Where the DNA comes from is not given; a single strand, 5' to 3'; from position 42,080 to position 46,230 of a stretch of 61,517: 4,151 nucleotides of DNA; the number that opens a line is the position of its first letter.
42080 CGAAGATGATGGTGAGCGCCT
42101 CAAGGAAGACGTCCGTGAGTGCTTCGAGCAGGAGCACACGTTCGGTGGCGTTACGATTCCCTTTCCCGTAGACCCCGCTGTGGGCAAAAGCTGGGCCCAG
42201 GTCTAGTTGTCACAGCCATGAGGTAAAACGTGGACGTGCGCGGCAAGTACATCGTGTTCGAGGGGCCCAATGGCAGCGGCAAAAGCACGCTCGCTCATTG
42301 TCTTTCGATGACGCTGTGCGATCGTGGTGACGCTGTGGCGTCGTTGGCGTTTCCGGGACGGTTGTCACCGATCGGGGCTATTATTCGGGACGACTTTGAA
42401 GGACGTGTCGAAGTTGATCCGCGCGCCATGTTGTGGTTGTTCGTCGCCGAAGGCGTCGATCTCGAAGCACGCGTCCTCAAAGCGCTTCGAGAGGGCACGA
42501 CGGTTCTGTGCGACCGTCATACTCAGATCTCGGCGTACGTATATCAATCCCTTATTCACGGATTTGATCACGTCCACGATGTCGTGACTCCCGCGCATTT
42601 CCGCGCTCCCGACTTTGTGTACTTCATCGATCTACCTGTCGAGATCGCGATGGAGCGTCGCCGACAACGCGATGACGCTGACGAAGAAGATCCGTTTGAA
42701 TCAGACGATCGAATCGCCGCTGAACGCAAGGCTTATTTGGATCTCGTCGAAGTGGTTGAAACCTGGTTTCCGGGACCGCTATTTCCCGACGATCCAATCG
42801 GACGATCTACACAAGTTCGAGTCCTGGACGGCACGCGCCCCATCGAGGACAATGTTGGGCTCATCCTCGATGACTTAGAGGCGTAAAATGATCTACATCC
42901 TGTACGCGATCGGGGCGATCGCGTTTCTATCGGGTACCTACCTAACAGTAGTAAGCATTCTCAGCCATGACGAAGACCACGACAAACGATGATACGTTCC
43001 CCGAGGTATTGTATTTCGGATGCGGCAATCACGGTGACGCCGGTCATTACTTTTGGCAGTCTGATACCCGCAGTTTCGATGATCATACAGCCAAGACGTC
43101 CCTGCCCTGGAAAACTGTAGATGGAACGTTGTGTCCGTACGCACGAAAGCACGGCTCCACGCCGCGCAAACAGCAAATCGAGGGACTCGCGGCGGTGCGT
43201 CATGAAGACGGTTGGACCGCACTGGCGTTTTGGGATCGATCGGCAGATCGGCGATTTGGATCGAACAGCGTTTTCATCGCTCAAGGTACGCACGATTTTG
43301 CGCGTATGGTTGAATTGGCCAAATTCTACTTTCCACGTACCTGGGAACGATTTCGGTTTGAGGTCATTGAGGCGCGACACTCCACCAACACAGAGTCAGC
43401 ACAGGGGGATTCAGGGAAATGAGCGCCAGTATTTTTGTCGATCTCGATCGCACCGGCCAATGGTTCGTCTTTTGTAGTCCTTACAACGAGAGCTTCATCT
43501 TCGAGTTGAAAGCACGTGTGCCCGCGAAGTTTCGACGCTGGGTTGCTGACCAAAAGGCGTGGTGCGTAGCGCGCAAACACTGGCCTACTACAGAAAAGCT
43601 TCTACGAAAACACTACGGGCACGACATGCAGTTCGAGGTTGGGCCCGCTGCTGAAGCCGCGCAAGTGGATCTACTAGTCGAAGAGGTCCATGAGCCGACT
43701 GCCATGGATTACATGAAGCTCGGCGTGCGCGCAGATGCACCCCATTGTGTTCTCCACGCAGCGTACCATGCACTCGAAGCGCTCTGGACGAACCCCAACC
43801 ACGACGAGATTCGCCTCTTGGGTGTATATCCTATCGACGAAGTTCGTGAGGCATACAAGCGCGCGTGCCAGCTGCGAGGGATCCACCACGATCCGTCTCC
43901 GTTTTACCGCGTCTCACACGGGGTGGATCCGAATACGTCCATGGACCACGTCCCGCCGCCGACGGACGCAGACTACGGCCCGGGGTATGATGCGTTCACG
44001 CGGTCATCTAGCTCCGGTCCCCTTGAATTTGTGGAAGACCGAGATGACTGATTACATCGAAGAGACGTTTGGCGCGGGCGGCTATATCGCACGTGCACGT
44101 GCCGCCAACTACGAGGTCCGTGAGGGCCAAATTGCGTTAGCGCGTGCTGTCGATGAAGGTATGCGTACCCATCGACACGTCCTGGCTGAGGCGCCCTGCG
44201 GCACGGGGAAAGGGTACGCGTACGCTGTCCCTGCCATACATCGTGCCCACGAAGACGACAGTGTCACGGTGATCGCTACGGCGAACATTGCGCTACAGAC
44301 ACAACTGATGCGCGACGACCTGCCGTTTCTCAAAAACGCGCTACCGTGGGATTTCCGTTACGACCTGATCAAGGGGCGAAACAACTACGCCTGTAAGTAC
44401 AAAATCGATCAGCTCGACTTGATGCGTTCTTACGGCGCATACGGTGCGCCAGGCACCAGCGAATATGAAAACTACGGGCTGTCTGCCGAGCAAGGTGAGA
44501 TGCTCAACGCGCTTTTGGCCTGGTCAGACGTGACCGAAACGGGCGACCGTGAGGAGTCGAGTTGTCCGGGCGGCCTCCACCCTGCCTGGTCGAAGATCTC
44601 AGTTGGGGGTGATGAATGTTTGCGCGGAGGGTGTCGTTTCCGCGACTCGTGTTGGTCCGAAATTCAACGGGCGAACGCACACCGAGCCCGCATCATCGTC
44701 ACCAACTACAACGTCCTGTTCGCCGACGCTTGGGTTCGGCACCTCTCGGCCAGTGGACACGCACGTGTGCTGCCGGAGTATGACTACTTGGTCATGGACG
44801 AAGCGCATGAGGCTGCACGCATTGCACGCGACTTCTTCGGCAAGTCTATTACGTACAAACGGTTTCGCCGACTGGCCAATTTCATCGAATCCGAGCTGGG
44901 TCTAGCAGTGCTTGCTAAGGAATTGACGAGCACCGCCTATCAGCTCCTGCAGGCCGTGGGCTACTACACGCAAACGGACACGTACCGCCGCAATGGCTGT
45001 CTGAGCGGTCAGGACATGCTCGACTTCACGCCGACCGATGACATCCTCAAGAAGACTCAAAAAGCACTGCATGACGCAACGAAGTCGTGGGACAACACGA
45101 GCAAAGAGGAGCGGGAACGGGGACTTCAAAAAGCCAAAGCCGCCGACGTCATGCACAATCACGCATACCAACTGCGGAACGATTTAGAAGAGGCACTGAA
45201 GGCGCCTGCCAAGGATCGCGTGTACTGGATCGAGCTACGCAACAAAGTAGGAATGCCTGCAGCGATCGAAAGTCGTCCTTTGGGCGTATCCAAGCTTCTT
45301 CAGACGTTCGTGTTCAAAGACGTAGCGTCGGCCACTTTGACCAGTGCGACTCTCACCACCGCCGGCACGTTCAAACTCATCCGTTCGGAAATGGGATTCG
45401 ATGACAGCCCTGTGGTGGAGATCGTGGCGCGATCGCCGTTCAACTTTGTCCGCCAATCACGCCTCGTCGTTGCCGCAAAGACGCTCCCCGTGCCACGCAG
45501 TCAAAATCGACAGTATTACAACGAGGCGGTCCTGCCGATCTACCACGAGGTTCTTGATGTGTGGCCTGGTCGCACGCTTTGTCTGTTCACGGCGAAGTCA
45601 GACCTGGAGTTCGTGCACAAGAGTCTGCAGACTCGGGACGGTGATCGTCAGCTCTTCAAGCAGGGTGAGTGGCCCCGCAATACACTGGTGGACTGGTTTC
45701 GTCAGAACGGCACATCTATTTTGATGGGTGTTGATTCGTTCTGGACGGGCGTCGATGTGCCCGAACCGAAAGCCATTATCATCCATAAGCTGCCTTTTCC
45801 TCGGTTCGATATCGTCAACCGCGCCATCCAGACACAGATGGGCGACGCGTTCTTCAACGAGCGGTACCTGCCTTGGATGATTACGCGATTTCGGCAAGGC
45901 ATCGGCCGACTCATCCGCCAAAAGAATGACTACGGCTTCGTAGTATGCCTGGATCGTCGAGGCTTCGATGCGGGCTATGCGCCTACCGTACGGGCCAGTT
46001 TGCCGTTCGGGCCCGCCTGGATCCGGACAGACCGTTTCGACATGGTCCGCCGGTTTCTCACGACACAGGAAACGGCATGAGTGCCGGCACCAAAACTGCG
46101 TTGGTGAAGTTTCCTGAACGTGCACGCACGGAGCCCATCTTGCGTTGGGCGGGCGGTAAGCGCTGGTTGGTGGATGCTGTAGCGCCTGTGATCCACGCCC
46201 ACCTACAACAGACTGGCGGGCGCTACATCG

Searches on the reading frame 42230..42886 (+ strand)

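Call 45: search_protein_families(library=pfam, proteins=[window:42230-42886:+], max_evalue=0.01)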
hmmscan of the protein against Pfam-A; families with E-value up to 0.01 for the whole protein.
window:42230-42886:+ (218 aa): 11 families
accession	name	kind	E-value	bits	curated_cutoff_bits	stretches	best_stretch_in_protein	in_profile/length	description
PF02223.23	Thymidylate_kin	-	5.8e-25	88.5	27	1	10-179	1-168/185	Thymidylate kinase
PF01712.25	dNK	-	0.00014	22.1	27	0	106-153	103-149/203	Deoxynucleoside kinase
PF13238.12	AAA_18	-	0.00025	22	29.4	1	8-155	1-119/128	AAA domain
PF00005.33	ABC_tran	-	0.00088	20.3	25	1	4-29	10-35/137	ABC transporter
PF13671.12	AAA_33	-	0.001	19.8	27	0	8-25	2-19/143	AAA domain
PF13476.12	AAA_23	-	0.0026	18.9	27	1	8-29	22-43/201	AAA domain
PF01583.26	APS_kinase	-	0.0031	18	21.1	0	5-39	2-36/152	Adenylylsulphate kinase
PF20720.3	nSTAND3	-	0.004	17.3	27.2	1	6-36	18-48/155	Novel STAND NTPase 3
PF03308.22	MeaB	-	0.0047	16.4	23.1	1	7-51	35-80/273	Methylmalonyl Co-A mutase-associated GTPase MeaB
PF05729.18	NACHT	-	0.0048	17.2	26.7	1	7-34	2-29/167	NACHT domain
PF13555.12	AAA_29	-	0.0079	16.4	27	0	3-29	21-46/61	P-loop containing region of AAA domain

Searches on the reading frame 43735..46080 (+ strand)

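Call 45: search_protein_families(library=pfam, proteins=[window:43735-46080:+], max_evalue=0.01)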
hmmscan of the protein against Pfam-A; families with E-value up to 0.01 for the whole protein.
window:43735-46080:+ (781 aa): 3 families
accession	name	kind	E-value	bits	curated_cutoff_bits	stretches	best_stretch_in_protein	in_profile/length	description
PF13307.12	Helicase_C_2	-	2.7e-28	99.6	25.3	1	604-749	2-160/170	Helicase C-terminal domain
PF04851.21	ResIII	-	3.6e-07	30.7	22.5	0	126-202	2-80/164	Type III restriction enzyme, res subunit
PF00270.35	DEAD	-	8.7e-07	29.3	26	1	138-194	7-64/167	DEAD/DEAH box helicase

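Call 65: search_protein_families(library=phrogs, proteins=[window:43735-46080:+], max_evalue=0.001)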
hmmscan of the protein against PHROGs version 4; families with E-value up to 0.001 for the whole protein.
window:43735-46080:+ (781 aa): 1 family
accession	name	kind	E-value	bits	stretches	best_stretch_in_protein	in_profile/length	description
phrog_2488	-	DNA, RNA and nucleotide metabolism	2.3e-51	176.2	1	124-742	15-556/579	DNA helicase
